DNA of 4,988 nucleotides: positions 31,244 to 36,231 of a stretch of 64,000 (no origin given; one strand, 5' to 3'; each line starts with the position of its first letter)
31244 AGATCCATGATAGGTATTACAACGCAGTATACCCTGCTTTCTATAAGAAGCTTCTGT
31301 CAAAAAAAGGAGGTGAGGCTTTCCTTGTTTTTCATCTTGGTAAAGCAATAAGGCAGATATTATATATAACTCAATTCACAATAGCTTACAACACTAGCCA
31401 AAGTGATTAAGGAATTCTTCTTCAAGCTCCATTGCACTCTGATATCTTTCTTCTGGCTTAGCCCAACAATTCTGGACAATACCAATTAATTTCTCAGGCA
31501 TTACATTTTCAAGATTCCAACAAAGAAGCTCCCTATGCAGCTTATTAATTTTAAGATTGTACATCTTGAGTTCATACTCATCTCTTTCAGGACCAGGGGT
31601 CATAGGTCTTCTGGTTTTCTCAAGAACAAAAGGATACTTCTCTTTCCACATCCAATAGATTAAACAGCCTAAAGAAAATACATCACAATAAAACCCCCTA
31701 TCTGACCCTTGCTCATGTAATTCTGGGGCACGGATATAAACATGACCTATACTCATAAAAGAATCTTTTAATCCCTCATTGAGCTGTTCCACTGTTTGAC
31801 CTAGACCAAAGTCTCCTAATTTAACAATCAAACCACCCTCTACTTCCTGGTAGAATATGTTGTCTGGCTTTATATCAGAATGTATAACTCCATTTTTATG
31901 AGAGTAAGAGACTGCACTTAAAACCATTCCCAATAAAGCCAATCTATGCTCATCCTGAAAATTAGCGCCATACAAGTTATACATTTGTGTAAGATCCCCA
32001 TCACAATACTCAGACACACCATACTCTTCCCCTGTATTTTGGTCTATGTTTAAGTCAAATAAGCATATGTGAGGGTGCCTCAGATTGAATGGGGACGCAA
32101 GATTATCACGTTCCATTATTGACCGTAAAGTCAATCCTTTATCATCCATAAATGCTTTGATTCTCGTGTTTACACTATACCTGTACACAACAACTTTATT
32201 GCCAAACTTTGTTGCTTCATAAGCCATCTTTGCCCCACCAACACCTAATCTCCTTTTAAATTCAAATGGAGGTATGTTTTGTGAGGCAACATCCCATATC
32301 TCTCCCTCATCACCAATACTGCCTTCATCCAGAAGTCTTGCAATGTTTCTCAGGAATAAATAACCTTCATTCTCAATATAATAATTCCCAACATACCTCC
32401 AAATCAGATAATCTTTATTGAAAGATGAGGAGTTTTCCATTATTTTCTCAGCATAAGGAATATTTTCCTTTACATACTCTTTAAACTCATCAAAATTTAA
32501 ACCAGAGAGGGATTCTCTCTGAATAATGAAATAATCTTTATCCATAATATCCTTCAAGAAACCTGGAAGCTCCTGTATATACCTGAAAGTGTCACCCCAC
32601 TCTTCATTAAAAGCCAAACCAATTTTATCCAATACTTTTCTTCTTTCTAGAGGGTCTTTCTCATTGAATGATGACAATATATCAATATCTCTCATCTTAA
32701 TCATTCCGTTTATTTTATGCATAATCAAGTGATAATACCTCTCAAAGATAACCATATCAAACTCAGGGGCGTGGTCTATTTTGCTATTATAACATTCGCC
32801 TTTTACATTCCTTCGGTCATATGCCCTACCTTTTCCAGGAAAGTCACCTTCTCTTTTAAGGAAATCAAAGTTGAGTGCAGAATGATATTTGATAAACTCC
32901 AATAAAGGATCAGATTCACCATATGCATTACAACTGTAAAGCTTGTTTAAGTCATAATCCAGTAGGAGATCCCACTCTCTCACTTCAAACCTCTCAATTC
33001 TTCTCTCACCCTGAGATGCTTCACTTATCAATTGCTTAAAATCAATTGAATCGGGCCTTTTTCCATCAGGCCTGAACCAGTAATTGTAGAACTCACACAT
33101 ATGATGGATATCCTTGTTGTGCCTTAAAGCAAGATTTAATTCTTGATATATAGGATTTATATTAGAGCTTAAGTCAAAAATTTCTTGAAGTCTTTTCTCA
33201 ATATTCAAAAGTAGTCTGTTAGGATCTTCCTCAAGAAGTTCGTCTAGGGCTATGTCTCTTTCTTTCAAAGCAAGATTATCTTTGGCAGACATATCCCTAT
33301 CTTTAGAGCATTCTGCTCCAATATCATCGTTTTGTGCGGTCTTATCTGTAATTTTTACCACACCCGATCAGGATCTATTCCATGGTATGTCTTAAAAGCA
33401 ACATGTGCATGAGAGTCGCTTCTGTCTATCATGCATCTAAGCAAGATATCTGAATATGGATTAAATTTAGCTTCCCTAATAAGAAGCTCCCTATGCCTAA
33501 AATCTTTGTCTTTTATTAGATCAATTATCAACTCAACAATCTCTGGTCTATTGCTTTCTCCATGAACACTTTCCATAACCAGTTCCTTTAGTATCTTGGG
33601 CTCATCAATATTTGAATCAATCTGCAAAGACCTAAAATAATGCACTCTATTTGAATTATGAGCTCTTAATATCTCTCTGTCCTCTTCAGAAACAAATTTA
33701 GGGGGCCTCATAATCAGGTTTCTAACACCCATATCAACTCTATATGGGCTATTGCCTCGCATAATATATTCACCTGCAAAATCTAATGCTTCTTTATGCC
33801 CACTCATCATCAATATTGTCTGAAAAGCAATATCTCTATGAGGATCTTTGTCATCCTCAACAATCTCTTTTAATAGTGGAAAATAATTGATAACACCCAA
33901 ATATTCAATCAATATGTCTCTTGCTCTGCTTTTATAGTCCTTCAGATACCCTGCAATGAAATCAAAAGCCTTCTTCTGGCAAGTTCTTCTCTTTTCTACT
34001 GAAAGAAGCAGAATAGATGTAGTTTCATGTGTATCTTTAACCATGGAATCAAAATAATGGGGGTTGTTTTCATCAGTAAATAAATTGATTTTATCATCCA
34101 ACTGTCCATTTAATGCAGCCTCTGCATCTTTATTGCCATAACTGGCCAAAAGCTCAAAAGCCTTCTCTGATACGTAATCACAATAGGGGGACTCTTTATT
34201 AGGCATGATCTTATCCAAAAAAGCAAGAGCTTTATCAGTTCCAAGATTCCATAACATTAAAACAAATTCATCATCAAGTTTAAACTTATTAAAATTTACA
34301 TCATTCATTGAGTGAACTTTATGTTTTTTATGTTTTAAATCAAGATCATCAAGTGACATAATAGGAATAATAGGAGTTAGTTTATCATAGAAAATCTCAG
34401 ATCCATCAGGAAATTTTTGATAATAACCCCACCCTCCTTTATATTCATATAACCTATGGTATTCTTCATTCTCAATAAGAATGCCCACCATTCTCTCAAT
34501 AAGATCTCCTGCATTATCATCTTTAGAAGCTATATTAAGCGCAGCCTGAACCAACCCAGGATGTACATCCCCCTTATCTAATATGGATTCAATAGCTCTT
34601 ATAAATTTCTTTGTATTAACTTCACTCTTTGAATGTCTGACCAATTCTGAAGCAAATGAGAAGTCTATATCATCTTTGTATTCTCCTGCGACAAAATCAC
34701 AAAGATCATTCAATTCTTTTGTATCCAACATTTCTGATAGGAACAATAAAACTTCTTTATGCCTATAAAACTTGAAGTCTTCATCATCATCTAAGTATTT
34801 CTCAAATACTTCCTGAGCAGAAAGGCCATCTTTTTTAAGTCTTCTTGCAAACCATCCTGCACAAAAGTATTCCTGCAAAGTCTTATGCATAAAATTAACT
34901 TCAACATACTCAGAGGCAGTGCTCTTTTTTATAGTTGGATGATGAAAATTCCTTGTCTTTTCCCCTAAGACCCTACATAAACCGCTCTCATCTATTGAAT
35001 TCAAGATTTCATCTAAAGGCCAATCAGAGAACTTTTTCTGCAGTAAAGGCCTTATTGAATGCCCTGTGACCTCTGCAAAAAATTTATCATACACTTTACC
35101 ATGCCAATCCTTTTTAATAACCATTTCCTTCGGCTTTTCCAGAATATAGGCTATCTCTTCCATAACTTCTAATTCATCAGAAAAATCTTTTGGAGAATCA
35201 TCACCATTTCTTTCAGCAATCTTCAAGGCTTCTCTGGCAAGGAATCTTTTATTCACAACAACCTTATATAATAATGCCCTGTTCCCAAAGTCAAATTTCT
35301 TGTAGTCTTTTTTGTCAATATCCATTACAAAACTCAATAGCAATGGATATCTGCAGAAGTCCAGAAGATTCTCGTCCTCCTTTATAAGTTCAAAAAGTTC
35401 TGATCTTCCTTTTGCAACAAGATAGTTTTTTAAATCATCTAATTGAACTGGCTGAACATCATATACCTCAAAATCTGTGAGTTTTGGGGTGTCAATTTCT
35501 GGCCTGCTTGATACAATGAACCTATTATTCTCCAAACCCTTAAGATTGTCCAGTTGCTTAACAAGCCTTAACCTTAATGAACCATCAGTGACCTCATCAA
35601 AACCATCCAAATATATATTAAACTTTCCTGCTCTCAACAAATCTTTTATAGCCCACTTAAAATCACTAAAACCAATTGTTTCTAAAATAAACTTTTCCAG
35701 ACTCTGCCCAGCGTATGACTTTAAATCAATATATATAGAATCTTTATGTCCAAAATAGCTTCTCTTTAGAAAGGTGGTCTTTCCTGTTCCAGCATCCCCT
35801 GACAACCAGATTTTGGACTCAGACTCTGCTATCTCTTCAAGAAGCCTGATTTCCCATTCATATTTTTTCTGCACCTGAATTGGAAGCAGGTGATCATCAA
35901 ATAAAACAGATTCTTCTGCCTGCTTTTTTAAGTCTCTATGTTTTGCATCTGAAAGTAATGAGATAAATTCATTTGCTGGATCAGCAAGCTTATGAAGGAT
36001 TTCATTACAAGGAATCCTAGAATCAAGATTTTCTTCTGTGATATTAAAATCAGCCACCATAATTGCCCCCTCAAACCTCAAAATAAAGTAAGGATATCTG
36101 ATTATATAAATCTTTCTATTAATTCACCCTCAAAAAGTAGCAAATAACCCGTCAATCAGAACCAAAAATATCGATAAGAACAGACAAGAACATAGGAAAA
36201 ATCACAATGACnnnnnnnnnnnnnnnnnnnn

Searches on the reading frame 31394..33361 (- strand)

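Call 92: search_protein_families(library=pfam, proteins=[window:31394-33361:-], max_evalue=0.001)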
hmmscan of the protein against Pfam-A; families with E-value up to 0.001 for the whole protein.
window:31394-33361:- (655 aa): 3 families
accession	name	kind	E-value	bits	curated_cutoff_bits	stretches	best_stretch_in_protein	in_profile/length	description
PF00069.31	Pkinase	-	4.5e-26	92.3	31.7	1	367-642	2-254/263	Protein kinase domain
PF07714.23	PK_Tyr_Ser-Thr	-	9.5e-11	41.9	23.1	1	426-639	57-247/258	Protein tyrosine and serine/threonine kinase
PF14531.12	Kinase-like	-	0.00024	20.9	25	1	480-580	154-253/289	Kinase-like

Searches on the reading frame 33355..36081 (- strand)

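Call 92: search_protein_families(library=pfam, proteins=[window:33355-36081:-], max_evalue=0.001)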
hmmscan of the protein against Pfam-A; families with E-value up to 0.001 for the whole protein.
window:33355-36081:- (908 aa): 2 families
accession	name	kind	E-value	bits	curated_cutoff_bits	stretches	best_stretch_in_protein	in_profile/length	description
PF13646.12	HEAT_2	-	0.00033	21.3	27.7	0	841-867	25-51/88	HEAT repeats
PF24883.2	NPHP3_N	-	0.00074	20.2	24.8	0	87-105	21-39/164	Nephrocystin 3, N-terminal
